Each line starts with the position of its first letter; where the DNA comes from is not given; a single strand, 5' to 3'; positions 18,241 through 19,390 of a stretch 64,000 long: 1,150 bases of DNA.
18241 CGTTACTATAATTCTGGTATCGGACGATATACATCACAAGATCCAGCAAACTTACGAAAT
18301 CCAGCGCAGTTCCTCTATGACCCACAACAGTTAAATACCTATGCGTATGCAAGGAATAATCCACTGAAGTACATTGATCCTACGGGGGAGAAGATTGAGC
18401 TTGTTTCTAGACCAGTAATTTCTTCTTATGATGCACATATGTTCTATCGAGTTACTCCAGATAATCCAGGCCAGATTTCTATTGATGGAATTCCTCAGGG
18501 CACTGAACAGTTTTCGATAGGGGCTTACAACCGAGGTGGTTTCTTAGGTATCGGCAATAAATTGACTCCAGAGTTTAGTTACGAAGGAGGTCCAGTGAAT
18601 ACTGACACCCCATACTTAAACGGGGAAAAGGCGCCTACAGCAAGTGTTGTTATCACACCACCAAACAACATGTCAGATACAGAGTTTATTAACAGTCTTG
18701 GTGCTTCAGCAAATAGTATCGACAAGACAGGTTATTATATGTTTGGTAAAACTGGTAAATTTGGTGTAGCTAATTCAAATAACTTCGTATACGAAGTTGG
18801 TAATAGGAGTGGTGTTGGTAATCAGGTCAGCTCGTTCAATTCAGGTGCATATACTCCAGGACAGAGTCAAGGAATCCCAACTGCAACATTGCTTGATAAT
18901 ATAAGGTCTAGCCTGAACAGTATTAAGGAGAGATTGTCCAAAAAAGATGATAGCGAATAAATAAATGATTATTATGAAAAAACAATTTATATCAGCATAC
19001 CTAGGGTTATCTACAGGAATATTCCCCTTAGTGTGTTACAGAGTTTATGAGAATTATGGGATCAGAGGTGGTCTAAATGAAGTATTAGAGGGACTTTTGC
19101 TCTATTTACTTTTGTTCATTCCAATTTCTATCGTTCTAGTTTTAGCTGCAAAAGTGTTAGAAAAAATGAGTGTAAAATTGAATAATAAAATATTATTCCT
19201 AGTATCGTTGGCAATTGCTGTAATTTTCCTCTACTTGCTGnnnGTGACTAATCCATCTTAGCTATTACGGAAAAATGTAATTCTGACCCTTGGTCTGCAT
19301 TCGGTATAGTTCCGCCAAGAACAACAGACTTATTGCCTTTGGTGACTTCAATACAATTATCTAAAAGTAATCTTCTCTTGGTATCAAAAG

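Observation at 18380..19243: Unrecognised C-terminal toxin domain plus small 2-TM candidate immunity gene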

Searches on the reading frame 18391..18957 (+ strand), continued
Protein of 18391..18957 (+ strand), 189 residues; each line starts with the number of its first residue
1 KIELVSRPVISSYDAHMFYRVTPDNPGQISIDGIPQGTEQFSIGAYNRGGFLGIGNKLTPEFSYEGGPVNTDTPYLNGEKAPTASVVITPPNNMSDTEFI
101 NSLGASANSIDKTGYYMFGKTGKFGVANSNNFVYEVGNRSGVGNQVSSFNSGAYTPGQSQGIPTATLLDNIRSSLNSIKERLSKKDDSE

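Call 62: find_homologous_proteins(query=A4, max_evalue=0.1)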
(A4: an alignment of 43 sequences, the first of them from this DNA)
Query A4 (43 sequences) (189 aa, profile of the alignment): 10 proteins with E <= 0.1 among 3403 candidates.
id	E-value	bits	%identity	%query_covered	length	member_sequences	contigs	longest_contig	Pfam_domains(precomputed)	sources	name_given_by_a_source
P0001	6.0e-65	237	79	99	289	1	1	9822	PF25023.2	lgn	-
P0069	7.5e-63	230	45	96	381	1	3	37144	PF25023.2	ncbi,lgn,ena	ncbi:MAG: RHS repeat-associated core domain-containing protein [Patescibacteria group bacterium]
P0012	9.2e-60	220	46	99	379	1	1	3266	-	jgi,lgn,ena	-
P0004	2.4e-59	218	50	97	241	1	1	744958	-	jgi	jgi:hypothetical protein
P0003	1.7e-57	212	56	94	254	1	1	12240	-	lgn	-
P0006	2.8e-57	212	45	96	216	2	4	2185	-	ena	-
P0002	3.3e-57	211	77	90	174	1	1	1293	-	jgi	jgi:hypothetical protein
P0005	6.8e-56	207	50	97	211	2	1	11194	-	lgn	-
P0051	4.2e-24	103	27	83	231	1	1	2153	-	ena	-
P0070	4.0e-18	84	27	85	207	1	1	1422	-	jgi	-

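Call 64: fold_search(model_id=the predicted structure, library=pdb)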
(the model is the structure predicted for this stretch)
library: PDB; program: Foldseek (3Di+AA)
matches with E <= 10: 66; with E <= 0.001: 0
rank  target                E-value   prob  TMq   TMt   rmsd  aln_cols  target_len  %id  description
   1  7zv1_C                2.6e-01  0.51  0.29  0.50   8.1       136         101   12  Crystal Structure of Aichivirus A 2A protein L64M, L109M mutant (released 2023-05-31)
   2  7zv6_A                2.8e-01  0.14  0.19  0.30  14.4       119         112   14  Crystal Structure of Aichivirus A 2A protein (released 2023-05-24)
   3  7zv6_B                3.8e-01  0.13  0.19  0.29  14.6       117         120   15  Crystal Structure of Aichivirus A 2A protein (released 2023-05-24)
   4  7zv1_B                4.2e-01  0.13  0.19  0.30  14.2       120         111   13  Crystal Structure of Aichivirus A 2A protein L64M, L109M mutant (released 2023-05-31)
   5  7zv6_C                4.5e-01  0.12  0.19  0.31  14.4       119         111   14  Crystal Structure of Aichivirus A 2A protein (released 2023-05-24)
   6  7zv1_A                5.4e-01  0.11  0.19  0.31  14.1       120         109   13  Crystal Structure of Aichivirus A 2A protein L64M, L109M mutant (released 2023-05-31)
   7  7qen_A                1.1e+00  0.06  0.17  0.08  11.6       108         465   13  S.c. Condensin core in DNA- and ATP-bound state (released 2022-06-15)
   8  8k42_S                1.2e+00  0.05  0.21  0.09  16.5       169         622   12  Structure of full Banna virus (released 2024-03-27)
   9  9kbo_A                2.0e+00  0.02  0.14  0.11  18.6       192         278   11  Crystal structure of human Shiftless (SFL) containing phosphorylation sites Ser249, Thr250, Thr253 and Ser256 (released 2025-11-19)
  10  8ckp_B                2.7e+00  0.02  0.08  0.06   5.4        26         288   27  X-ray structure of the crystallization-prone form of subfamily III haloalkane dehalogenase DhmeA from Haloferax medite (released 2023-08-30)
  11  8ckp_D                2.7e+00  0.02  0.09  0.06   5.3        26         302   27  X-ray structure of the crystallization-prone form of subfamily III haloalkane dehalogenase DhmeA from Haloferax medite (released 2023-08-30)
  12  2zo4                  3.4e+00  0.08  0.11  0.07   2.6        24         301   12  Crystal structure of metallo-beta-lactamase family protein TTHA1429 from Thermus thermophilus HB8 (released 2009-03-17)
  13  1wnh                  3.4e+00  0.02  0.13  0.11   9.9        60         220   17  Crystal structure of mouse Latexin (tissue carboxypeptidase inhibitor) (released 2005-02-15)
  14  8ckp_F                3.8e+00  0.01  0.09  0.06   5.4        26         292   27  X-ray structure of the crystallization-prone form of subfamily III haloalkane dehalogenase DhmeA from Haloferax medite (released 2023-08-30)
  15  8gxq_r                4.4e+00  0.05  0.20  0.20   7.3        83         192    7  PIC-Mediator in complex with +1 nucleosome (T40N) in MH-binding state (released 2022-11-02)
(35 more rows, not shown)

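Call 72: predict_structure(alignment_id=A4)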
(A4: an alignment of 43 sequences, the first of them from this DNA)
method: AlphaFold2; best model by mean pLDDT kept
length: 189 residues; sequences in the alignment: 43
mean_pLDDT: 92.3   pTM: 0.85
mean pLDDT of the five models: 92.3, 91.1, 91.0, 91.0, 90.6
residues with pLDDT >= 90: 141; 70-90: 38; 50-70: 10; < 50: 0
segments of 3 or more residues with pLDDT < 50: none
pLDDT, mean of each block of 10 residues (from residue 1): 96 95 98 98 93 81 97 96 98 97 98 89 84 98 98 96 78 84 78
secondary structure, 60 per line:
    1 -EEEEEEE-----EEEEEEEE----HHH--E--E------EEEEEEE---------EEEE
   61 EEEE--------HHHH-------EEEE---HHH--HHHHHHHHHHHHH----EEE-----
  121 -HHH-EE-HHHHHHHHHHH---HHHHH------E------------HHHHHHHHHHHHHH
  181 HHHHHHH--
elements in order: E2-8 E14-21 E41-47 E57-64 H73-76 E84-87 H96-108 E113-115 H129-139 H143-147 H167-187

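Call 88: find_encoding_contigs(protein=P0045, flank=3000, max_places=2)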
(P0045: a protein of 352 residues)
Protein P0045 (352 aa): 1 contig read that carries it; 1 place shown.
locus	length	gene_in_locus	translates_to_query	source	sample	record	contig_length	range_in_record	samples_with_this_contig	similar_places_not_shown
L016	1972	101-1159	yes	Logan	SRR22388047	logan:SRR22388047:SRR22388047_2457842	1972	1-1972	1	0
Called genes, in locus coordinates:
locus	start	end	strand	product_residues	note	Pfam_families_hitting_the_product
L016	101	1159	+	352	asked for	PF25023:TEN_YD-shell, PF03527:RHS (weak)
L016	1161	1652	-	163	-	-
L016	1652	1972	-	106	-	?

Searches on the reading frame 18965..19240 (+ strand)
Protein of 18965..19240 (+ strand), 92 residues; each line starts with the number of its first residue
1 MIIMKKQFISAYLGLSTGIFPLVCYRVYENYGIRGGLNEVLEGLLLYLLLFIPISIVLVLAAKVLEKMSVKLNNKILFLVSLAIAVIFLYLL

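Call 8: search_protein_families(library=pfam, proteins=[window:18965-19240:+], max_evalue=0.1)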
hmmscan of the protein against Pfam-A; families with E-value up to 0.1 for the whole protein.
window:18965-19240:+ (92 aa): 1 family
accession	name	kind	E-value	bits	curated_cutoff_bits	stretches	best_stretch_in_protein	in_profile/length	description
PF13386.12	DsbD_2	-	0.0095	16.3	24.9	1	6-89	117-198/199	Cytochrome C biogenesis protein transmembrane region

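Call 10: search_protein_families(library=ncbifam, proteins=[window:18965-19240:+], max_evalue=0.1)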
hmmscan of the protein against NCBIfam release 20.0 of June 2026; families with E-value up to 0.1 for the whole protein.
window:18965-19240:+ (92 aa): 0 families

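Call 13: find_homologous_proteins(query=window:18965-19240:+, max_evalue=10)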
Query window:18965-19240:+ (92 aa): 1 proteins with E <= 10 among 11 candidates.
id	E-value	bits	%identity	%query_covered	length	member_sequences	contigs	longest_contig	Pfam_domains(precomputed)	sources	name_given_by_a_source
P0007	5.4e-45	169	100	97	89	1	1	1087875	-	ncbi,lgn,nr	ncbi:MAG: hypothetical protein H6779_04105 [Candidatus Nomurabacteria bacterium]|nr:MAG: hypothetica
